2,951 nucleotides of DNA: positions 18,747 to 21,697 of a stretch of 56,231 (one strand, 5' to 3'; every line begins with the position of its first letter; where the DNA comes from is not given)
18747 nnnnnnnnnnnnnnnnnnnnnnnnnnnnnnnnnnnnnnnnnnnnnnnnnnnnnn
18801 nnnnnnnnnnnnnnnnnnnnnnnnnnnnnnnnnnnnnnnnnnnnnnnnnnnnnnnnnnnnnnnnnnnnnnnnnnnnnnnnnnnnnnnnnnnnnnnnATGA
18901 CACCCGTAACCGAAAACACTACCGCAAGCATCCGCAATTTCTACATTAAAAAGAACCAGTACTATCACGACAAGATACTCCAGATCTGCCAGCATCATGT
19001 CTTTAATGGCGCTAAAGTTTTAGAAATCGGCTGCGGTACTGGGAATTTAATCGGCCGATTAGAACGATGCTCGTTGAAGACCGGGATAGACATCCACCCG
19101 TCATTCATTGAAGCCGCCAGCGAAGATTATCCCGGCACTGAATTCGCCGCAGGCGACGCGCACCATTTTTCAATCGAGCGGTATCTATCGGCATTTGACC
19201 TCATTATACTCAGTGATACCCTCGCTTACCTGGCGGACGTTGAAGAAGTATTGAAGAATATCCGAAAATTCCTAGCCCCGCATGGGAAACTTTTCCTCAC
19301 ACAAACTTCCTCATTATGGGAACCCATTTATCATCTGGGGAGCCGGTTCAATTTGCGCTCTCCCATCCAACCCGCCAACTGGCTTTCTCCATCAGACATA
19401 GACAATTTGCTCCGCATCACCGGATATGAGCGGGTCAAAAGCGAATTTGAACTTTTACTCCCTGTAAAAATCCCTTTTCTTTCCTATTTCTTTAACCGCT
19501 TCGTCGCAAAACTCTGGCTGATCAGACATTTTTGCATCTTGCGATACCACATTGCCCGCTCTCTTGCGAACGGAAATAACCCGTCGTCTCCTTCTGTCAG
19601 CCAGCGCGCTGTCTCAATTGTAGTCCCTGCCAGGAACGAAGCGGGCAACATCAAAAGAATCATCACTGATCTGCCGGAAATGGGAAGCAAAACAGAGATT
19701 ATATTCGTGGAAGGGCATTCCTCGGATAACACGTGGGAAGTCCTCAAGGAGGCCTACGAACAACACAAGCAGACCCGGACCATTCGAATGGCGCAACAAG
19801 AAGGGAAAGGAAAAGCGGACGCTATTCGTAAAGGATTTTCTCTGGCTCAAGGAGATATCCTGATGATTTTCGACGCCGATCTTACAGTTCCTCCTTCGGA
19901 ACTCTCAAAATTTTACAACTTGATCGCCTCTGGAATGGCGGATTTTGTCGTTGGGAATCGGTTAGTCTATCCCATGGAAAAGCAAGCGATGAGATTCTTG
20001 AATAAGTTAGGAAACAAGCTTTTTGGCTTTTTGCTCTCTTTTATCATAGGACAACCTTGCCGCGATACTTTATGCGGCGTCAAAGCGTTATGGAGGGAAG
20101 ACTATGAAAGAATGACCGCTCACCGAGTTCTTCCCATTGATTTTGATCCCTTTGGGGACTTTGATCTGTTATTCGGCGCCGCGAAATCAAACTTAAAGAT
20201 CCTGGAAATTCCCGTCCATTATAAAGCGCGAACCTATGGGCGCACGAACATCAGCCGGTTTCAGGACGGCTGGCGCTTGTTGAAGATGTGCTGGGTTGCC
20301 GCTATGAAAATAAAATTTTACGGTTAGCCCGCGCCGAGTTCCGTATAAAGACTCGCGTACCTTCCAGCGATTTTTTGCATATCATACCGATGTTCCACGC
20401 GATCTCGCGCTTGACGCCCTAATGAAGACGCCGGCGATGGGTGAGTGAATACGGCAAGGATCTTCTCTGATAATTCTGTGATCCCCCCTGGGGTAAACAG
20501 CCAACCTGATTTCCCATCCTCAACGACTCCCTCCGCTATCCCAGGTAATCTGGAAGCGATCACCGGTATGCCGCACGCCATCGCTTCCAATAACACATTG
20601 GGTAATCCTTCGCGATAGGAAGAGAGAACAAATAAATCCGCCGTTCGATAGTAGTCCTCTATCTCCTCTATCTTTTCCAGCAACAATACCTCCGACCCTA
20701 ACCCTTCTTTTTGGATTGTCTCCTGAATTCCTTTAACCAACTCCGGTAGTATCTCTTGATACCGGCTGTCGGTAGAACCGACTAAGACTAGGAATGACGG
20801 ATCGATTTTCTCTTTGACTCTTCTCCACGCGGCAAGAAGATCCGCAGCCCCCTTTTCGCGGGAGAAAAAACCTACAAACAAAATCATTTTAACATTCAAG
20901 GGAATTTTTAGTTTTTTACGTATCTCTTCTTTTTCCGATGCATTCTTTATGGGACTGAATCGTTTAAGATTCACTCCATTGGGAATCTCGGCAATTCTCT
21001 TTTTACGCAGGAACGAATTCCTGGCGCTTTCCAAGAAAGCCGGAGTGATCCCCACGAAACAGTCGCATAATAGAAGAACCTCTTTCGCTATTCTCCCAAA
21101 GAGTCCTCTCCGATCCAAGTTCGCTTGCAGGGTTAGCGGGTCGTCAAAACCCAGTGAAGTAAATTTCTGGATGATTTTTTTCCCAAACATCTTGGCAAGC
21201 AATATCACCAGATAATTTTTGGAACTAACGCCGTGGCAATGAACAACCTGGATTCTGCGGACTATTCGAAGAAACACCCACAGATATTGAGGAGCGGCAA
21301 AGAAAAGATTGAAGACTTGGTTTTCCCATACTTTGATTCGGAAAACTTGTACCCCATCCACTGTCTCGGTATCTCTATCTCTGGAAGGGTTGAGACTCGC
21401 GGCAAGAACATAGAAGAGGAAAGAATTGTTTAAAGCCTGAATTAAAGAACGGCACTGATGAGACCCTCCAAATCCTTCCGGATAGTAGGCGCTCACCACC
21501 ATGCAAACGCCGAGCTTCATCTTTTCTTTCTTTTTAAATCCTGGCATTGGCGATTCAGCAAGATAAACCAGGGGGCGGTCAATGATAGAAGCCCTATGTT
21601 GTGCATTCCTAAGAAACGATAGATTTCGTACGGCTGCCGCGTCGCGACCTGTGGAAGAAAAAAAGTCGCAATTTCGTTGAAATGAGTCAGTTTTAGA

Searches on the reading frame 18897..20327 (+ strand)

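Call 10: search_protein_families(library=pfam, proteins=[window:18897-20327:+], max_evalue=0.0001)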
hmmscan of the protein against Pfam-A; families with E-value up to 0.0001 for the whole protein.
window:18897-20327:+ (476 aa): 12 families
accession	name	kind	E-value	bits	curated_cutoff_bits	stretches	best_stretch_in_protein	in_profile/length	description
PF00535.33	Glycos_transf_2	-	9.4e-28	97.7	23.3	1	240-404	1-165/168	Glycosyl transferase family 2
PF08242.18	Methyltransf_12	-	2e-14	54.5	30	1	42-132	1-98/98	Methyltransferase domain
PF13847.12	Methyltransf_31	-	3.2e-14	53.3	27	1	38-150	4-125/145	Methyltransferase domain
PF08241.18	Methyltransf_11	-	6.3e-14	52.8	21.2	1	42-134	1-95/95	Methyltransferase domain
PF13649.12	Methyltransf_25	-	9.6e-13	49.1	27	1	41-130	1-97/97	Methyltransferase domain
PF13489.12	Methyltransf_23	-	2.8e-12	47.1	27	1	36-179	21-161/164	Methyltransferase domain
PF13641.12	Glyco_tranf_2_3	-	1.6e-09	38.5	27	1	237-355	2-123/230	Glycosyltransferase like family 2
PF05401.17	NodS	-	3.6e-09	37.2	24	1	22-134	29-144/201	Nodulation protein S (NodS)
PF10111.15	Glyco_tranf_2_2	-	3.5e-08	33.7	27.3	1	240-361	1-124/276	Glycosyltransferase like family 2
PF07021.18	MetW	-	1.1e-05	25.6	21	1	29-122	5-98/193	Methionine biosynthesis protein MetW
PF13704.12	Glyco_tranf_2_4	-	6.5e-05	23.8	27.5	0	246-328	1-81/98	Glycosyl transferase family 2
PF01209.24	Ubie_methyltran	-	9.1e-05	22.4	20.1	0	22-145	34-162/233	ubiE/COQ5 methyltransferase family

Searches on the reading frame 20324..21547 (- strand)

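Call 10: search_protein_families(library=pfam, proteins=[window:20324-21547:-], max_evalue=0.0001)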
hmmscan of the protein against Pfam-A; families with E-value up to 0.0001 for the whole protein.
window:20324-21547:- (407 aa): 6 families
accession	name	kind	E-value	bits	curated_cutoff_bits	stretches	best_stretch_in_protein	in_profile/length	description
PF00534.26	Glycos_transf_1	-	1.7e-36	125.8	26.4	1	206-382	2-171/172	Glycosyl transferases group 1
PF13692.12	Glyco_trans_1_4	-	9.7e-31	107.4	27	1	220-367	2-140/142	Glycosyl transferases group 1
PF13579.12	Glyco_trans_4_4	-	3.3e-11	44.2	29.7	1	27-191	2-158/158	Glycosyl transferase 4-like domain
PF13439.12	Glyco_transf_4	-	1.1e-07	32.4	28.5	1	33-196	9-170/170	Glycosyltransferase Family 4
PF20706.3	GT4-conflict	-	1.5e-07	31.2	26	1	162-340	148-319/385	Family 4 Glycosyltransferase in conflict systems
PF13524.12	Glyco_trans_1_2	-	2.1e-07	31.4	25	1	308-395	51-140/144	Glycosyl transferase-like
